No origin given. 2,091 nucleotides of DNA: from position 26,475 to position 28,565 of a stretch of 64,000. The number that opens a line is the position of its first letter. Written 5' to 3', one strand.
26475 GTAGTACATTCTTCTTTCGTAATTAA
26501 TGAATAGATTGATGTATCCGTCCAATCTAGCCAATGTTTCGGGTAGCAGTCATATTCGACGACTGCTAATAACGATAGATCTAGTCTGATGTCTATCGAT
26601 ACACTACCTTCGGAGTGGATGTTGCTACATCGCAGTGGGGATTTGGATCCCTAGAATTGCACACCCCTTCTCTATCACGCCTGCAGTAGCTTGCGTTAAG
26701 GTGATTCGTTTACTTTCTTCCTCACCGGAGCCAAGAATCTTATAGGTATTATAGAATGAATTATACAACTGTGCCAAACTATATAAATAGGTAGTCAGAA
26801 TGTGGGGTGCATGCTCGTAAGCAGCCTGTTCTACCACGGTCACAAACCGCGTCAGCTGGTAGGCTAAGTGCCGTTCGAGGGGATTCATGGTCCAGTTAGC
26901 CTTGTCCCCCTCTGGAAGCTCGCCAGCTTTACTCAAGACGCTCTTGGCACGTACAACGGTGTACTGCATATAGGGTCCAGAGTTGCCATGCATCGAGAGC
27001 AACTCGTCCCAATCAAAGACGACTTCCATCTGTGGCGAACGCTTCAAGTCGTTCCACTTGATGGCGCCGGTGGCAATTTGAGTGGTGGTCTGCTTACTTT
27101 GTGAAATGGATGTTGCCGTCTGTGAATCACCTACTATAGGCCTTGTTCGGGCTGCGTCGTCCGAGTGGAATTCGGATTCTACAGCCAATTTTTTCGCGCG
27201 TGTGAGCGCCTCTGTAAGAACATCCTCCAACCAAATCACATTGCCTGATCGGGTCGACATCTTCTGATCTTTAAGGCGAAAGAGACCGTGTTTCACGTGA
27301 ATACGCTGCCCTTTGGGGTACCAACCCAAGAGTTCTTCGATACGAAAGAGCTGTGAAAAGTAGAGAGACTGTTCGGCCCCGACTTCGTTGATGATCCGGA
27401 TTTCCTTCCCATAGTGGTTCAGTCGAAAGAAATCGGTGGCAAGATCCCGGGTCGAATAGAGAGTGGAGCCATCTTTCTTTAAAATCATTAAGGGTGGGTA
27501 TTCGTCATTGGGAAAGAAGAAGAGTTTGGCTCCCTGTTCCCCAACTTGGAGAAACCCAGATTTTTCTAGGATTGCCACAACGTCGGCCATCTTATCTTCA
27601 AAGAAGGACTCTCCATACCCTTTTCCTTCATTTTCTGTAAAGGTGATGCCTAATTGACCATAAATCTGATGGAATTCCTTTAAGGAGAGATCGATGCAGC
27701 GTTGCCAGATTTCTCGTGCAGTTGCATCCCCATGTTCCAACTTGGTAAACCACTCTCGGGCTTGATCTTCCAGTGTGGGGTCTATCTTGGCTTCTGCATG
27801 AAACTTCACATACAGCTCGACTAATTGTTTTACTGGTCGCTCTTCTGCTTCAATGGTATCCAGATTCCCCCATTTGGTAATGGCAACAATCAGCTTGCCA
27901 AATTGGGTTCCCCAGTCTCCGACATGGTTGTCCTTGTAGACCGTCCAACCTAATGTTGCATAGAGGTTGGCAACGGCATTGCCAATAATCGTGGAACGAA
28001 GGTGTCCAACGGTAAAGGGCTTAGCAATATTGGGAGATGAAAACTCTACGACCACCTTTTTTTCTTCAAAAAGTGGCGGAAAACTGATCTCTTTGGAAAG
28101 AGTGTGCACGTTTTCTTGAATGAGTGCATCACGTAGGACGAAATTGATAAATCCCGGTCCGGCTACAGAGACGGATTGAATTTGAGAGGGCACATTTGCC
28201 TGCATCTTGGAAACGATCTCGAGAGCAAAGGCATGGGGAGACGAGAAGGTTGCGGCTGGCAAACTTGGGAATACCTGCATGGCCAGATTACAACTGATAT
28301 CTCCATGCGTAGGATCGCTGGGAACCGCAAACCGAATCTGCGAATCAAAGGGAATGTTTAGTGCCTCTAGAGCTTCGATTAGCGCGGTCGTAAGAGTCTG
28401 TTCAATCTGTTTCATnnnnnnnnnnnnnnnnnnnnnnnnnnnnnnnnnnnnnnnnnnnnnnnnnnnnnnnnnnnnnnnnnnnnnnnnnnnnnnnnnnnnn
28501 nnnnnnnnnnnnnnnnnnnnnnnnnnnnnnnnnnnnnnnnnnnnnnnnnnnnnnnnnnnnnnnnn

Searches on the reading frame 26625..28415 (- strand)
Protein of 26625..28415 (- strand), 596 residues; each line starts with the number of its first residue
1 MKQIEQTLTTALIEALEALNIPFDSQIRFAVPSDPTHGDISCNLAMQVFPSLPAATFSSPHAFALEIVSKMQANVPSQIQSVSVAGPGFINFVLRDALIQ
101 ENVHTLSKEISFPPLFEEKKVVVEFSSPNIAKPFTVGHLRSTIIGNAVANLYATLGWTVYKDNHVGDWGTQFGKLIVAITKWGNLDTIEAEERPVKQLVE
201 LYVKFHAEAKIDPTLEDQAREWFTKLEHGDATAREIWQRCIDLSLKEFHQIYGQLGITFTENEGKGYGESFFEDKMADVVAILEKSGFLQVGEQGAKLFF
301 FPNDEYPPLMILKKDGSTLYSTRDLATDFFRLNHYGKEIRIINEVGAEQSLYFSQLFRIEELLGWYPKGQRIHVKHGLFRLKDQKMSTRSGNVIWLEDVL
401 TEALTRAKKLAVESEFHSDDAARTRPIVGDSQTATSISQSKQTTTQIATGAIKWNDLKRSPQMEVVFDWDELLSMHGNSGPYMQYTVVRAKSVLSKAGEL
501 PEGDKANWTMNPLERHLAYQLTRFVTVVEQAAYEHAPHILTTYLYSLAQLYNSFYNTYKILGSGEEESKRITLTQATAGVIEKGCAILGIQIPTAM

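Call 6: search_protein_families(library=ncbifam, proteins=[window:26625-28415:-])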
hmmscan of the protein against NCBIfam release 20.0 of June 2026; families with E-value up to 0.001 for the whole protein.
window:26625-28415:- (596 aa): 4 families
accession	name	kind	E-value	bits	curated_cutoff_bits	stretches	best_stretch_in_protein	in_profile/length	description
TIGR00456.1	argS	equivalog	5.6e-123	411.3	261.65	1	4-596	1-569/569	arginine--tRNA ligase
NF002447.0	PRK01611.3-4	equivalog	4e-72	243.5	460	2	334-596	355-613/613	arginine--tRNA ligase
NF002446.0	PRK01611.3-3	equivalog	4e-66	223.6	399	2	213-596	258-636/636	arginine--tRNA ligase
NF045898.1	ArgS_rel_codon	equivalog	9.7e-21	74.6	340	2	421-595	157-326/327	ArgS-related anticodon-binding protein NrtL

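Call 8: find_homologous_proteins(query=window:26625-28415:-, max_evalue=1e-50)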
Query window:26625-28415:- (596 aa): 7960 proteins with E <= 1e-50 among 8000 candidates; the best 120 are listed.
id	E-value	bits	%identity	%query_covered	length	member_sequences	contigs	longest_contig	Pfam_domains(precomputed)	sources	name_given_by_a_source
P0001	0.0e+0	1356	100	100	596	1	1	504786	PF05746.22,PF00750.26,PF03485.22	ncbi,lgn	-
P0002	0.0e+0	1084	79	100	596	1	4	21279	PF05746.22,PF00750.26,PF03485.22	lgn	-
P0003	3.2e-298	1008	74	100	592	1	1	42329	PF05746.22,PF00750.26,PF03485.22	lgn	-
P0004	4.1e-294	995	73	100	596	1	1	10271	PF05746.22,PF00750.26,PF03485.22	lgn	-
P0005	1.1e-209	716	56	99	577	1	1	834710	PF05746.22,PF00750.26,PF03485.22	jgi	jgi:arginyl-tRNA synthetase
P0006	1.3e-208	712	56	99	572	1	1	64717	PF05746.22,PF00750.26,PF03485.22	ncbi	-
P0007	2.3e-203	695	54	99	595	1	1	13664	PF05746.22,PF00750.26,PF03485.22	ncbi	-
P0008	6.4e-203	694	58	94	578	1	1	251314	PF05746.22,PF00750.26,PF03485.22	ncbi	ncbi:MAG: arginine--tRNA ligase [Candidatus Woesebacteria bacterium]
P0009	1.5e-201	689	57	95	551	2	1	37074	PF05746.22,PF00750.26,PF03485.22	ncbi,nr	ncbi:MAG TPA: arginine--tRNA ligase [Patescibacteria group bacterium]|nr:arginine--tRNA ligase [Pate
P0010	2.4e-201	688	55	99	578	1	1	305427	PF05746.22,PF00750.26,PF03485.22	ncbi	-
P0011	4.3e-201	688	55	100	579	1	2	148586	PF05746.22,PF00750.26,PF03485.22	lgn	-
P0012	1.7e-197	676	53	99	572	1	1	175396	PF05746.22,PF00750.26,PF03485.22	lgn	-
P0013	5.7e-196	671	52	99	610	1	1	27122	PF05746.22,PF00750.26,PF03485.22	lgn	-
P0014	1.2e-195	670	54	100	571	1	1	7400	PF05746.22,PF00750.26,PF03485.22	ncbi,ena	-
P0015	1.1e-193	663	53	100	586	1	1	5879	PF05746.22,PF00750.26,PF03485.22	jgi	jgi:arginyl-tRNA synthetase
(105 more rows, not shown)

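Call 10: find_encoding_contigs(protein=P0001, flank=1500, max_places=3)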
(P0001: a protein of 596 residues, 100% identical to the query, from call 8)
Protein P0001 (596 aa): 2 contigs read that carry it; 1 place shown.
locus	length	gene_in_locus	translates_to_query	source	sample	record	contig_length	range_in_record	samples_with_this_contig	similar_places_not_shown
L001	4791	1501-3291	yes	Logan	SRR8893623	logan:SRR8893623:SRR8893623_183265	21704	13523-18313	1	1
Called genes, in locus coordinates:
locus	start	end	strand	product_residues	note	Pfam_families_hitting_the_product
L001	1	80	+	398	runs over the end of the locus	PF09903:DUF2130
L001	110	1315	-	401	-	-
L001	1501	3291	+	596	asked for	PF03485:Arg_tRNA_synt_N, PF00750:tRNA-synt_1d, PF05746:DALR_1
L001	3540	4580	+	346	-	PF00224:PK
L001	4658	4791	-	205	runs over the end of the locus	-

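Call 11: find_encoding_contigs(protein=P0002, flank=2500, max_places=4)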
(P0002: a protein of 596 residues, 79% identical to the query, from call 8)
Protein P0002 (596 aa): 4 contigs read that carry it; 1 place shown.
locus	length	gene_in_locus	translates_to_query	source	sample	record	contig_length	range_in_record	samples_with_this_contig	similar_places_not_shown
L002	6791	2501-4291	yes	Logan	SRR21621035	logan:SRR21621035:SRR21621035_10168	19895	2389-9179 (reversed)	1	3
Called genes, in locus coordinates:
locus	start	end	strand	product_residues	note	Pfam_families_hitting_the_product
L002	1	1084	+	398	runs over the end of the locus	PF09903:DUF2130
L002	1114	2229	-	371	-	-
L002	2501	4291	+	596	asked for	PF03485:Arg_tRNA_synt_N, PF00750:tRNA-synt_1d, PF05746:DALR_1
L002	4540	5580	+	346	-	PF00224:PK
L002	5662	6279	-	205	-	-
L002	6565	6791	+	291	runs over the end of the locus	PF05697:Trigger_N, PF05698:Trigger_C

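Call 12: find_encoding_contigs(protein=P0003, flank=2500, max_places=3)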
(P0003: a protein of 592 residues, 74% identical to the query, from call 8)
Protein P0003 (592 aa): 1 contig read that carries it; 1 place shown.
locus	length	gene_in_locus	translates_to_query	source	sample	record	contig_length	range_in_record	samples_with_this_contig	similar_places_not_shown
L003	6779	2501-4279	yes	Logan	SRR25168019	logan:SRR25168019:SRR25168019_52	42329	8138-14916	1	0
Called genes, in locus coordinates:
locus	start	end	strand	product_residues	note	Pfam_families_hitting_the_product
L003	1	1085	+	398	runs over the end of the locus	PF09903:DUF2130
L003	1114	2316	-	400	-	-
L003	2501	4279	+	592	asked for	PF03485:Arg_tRNA_synt_N, PF00750:tRNA-synt_1d, PF05746:DALR_1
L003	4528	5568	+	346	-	PF00224:PK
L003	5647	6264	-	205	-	-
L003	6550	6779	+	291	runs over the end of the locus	PF05697:Trigger_N, PF05698:Trigger_C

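Call 13: find_encoding_contigs(protein=P0004, flank=2500, max_places=3)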
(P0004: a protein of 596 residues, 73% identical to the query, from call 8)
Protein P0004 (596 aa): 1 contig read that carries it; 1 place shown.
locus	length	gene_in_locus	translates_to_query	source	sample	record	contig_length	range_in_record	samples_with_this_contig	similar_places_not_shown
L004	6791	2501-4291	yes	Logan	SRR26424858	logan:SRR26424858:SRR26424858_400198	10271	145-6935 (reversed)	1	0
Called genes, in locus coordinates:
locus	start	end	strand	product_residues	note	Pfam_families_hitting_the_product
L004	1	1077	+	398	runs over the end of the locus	PF09903:DUF2130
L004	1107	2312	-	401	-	-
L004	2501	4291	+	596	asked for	PF03485:Arg_tRNA_synt_N, PF00750:tRNA-synt_1d, PF05746:DALR_1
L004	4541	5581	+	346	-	PF00224:PK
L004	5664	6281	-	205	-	-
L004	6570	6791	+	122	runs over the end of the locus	?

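Call 22: find_related_loci(query=A2, collection=genome_contigs, flank=1200)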
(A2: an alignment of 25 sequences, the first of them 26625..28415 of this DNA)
Query A2 (596 aa) in genome_contigs; peptide patterns used: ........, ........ (x = any residue, [..] = any of these).
600 stretches matched a pattern (row limit reached: there are more); 597 encode a relative of the query (tblastn E <= 1e-3); the best 80 are kept; 80 distinct loci.
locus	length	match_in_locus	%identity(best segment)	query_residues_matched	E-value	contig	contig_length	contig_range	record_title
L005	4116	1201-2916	50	5-596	0e+0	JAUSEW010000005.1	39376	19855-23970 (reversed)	MAG: Candidatus Levyibacteriota bacterium isolate E14_maxbin.252 E14_k141_25618, whole genome shotgun sequence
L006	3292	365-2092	49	5-596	0e+0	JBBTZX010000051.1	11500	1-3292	MAG: Patescibacteria group bacterium isolate H14-bin027_1 H14_bin027_1_000000000051, whole genome shotgun sequence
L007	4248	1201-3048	47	6-596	3e-174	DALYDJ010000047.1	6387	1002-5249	MAG TPA_asm: Candidatus Woesebacteria bacterium isolate CTOTU14224 NODE_3353_length_6387_cov_4.007738, whole genome shot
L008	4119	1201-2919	46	31-596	6e-168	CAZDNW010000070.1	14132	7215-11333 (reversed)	MAG TPA_asm: uncultured Candidatus Saccharibacteria bacterium isolate binchicken_co219_61 genome assembly, contig: k141_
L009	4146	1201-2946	42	6-596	3e-141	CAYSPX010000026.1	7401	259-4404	MAG TPA_asm: uncultured Candidatus Saccharibacteria bacterium isolate SRP286056_co1_32 genome assembly, contig: NODE_136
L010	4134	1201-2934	37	1-596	2e-127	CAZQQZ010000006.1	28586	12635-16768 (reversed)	MAG TPA_asm: uncultured Candidatus Saccharibacteria bacterium isolate SRP118108_co3_458 genome assembly, contig: NODE_62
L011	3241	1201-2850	41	24-596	1e-125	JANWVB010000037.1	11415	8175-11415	MAG: Patescibacteria group bacterium isolate SKYG105 NODE_37_length_11415_cov_3.205504, whole genome shotgun sequence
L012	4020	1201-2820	39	32-596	9e-125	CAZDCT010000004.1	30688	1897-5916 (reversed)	MAG TPA_asm: uncultured Candidatus Saccharibacteria bacterium isolate SRP178699_co2_77 genome assembly, contig: NODE_724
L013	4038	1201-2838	38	27-596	1e-122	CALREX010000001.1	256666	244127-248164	MAG: Candidatus Peribacteria bacterium isolate Ike-200m-53 genome assembly, contig: Ike-200-c4, whole genome shotgun seq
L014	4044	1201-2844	41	16-596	3e-130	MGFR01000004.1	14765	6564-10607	MAG: Candidatus Woesebacteria bacterium RBG_13_46_13 RBG_13_scaffold_2083, whole genome shotgun sequence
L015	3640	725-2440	38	1-596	5e-121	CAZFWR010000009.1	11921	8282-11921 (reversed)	MAG TPA_asm: uncultured Candidatus Saccharibacteria bacterium isolate SRP214966_co5_395 genome assembly, contig: NODE_50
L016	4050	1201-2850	39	24-596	7e-120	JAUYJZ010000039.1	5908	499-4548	MAG: bacterium isolate C24_metabat.bin.172 C24_k141_185502, whole genome shotgun sequence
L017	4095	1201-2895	38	1-593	1e-112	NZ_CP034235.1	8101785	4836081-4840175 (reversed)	Paenibacillus psychroresistens strain ML311-T8 chromosome, complete genome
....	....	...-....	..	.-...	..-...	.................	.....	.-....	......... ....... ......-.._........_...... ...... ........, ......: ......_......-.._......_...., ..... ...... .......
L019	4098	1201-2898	36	1-596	5e-108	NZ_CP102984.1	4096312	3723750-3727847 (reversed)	Terrisporobacter petrolearius strain JCM 19845 chromosome, complete genome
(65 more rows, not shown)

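Call 26: find_encoding_contigs(protein=P0005, flank=1500, max_places=1)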
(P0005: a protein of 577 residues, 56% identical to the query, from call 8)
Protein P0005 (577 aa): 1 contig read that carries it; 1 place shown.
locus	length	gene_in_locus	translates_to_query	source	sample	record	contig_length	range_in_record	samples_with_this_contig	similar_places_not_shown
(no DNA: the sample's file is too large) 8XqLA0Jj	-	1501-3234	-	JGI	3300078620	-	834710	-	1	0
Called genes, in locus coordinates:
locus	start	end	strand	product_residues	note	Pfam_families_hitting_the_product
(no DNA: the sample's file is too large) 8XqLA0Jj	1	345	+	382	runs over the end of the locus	PF09903:DUF2130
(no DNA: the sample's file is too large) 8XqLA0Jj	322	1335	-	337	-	PF12894:ANAPC4_WD40 (faint)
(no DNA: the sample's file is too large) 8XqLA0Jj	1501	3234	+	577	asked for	PF03485:Arg_tRNA_synt_N, PF00750:tRNA-synt_1d, PF05746:DALR_1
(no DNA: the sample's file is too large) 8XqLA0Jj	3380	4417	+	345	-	PF00224:PK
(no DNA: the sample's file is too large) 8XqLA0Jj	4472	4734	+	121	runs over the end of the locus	PF05635:23S_rRNA_IVP, PF22296:bAvd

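Call 27: find_encoding_contigs(protein=P0006, flank=1500, max_places=1)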
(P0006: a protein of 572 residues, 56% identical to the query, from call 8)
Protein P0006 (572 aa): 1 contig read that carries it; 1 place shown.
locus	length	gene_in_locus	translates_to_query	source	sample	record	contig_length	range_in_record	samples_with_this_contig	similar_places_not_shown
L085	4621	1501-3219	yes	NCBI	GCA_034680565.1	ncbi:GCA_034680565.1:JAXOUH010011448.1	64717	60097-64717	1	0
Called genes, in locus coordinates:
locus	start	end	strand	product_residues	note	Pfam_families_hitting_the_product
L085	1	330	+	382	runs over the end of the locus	PF09903:DUF2130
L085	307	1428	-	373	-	-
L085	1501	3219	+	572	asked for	PF03485:Arg_tRNA_synt_N, PF00750:tRNA-synt_1d, PF05746:DALR_1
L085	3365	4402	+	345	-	PF00224:PK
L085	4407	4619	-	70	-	?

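Call 28: find_encoding_contigs(protein=P0007, flank=1500, max_places=1)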
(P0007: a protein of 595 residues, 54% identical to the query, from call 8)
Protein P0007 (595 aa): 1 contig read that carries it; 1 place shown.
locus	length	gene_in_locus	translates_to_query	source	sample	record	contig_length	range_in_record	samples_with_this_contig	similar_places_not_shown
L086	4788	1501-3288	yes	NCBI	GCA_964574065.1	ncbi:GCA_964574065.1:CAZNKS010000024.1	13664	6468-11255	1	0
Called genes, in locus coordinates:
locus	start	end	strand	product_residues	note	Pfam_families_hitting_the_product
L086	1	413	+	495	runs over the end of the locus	PF00890:FAD_binding_2 (weak), PF01266:DAO, PF01494:FAD_binding_3 (weak), PF01593:Amino_oxidase, PF01946:Thi4 (weak), PF07992:Pyr_redox_2 (weak), PF12831:FAD_oxidored (weak), PF13450:NAD_binding_8, +4 more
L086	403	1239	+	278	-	PF00494:SQS_PSY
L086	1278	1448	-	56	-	-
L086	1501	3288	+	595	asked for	PF03485:Arg_tRNA_synt_N, PF00750:tRNA-synt_1d, PF05746:DALR_1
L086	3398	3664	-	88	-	-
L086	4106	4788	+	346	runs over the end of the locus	PF00224:PK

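Call 29: find_encoding_contigs(protein=P0008, flank=1500, max_places=1)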
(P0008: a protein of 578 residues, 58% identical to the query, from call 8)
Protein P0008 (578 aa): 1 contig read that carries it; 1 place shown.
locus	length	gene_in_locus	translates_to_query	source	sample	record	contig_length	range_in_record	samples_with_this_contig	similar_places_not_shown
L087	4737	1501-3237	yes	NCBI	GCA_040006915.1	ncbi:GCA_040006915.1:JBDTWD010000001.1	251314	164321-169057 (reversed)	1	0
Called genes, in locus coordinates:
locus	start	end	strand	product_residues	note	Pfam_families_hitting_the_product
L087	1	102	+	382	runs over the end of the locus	PF09903:DUF2130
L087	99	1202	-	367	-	-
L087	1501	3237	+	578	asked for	PF03485:Arg_tRNA_synt_N, PF00750:tRNA-synt_1d, PF05746:DALR_1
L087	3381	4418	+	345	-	PF00224:PK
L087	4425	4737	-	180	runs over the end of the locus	-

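Call 44: find_encoding_contigs(protein=P0009, flank=1500, max_places=1)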
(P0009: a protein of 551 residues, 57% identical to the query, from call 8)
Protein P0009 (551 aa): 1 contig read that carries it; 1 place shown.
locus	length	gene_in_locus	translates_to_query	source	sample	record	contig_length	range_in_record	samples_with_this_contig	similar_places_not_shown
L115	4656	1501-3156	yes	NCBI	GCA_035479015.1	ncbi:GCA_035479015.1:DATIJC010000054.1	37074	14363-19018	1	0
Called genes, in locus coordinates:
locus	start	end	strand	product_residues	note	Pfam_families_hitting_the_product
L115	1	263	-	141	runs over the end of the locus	-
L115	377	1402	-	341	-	-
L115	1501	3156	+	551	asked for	PF03485:Arg_tRNA_synt_N, PF00750:tRNA-synt_1d, PF05746:DALR_1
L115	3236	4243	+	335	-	PF00224:PK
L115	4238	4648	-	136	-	-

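Call 45: find_encoding_contigs(protein=P0010, flank=1500, max_places=1)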
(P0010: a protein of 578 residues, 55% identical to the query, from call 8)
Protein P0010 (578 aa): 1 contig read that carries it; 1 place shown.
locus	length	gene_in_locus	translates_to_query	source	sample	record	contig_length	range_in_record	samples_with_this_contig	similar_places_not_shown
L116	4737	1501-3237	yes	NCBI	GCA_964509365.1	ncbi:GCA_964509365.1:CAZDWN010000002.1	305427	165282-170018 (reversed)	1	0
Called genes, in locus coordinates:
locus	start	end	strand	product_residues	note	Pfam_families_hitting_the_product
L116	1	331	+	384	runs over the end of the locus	PF09903:DUF2130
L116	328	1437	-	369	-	-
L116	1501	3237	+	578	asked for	PF03485:Arg_tRNA_synt_N, PF00750:tRNA-synt_1d, PF05746:DALR_1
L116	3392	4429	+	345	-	PF00224:PK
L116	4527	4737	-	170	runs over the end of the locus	-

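Call 46: find_encoding_contigs(protein=P0011, flank=1500, max_places=1)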
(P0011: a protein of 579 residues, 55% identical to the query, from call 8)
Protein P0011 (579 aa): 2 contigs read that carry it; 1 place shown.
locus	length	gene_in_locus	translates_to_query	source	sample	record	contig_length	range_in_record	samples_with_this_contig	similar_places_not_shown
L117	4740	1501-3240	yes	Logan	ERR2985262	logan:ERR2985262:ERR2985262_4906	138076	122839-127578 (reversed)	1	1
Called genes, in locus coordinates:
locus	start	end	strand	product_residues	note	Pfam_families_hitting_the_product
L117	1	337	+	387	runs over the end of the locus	PF09903:DUF2130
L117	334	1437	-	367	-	PF25174:Beta-prop_THOC3 (faint)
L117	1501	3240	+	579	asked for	PF03485:Arg_tRNA_synt_N, PF00750:tRNA-synt_1d, PF05746:DALR_1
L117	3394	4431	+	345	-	PF00224:PK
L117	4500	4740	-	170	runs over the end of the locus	-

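Call 47: find_encoding_contigs(protein=P0012, flank=1500, max_places=1)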
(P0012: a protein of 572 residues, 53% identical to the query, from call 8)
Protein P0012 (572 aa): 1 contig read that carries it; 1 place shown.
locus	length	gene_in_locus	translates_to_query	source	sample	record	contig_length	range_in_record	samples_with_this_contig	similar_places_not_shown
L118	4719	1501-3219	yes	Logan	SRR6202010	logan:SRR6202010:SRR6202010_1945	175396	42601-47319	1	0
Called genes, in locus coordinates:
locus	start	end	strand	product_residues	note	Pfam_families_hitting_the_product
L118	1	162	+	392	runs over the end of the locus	PF09903:DUF2130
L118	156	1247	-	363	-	PF23381:Beta-prop_IFT122_1st (weak), PF25174:Beta-prop_THOC3 (faint)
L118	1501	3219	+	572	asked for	PF03485:Arg_tRNA_synt_N, PF00750:tRNA-synt_1d, PF05746:DALR_1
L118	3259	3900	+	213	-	-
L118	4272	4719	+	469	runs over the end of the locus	PF00224:PK, PF02887:PK_C (faint)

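Call 88: list_cluster_members(proteins=[P0001, P0008, P0007])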
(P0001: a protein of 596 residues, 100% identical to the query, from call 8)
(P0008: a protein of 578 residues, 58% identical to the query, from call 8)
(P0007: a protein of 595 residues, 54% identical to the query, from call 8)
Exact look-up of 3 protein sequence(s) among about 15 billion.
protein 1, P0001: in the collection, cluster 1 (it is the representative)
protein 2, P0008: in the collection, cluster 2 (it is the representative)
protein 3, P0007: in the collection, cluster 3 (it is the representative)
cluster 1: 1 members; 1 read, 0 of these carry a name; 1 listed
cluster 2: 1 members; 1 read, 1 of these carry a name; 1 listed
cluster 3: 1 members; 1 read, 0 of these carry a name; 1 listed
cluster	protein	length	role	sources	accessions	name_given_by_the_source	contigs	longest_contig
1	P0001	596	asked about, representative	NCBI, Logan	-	-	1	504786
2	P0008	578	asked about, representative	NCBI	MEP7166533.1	MAG: arginine--tRNA ligase [Candidatus Woesebacteria bacterium]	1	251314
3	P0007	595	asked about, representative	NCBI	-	-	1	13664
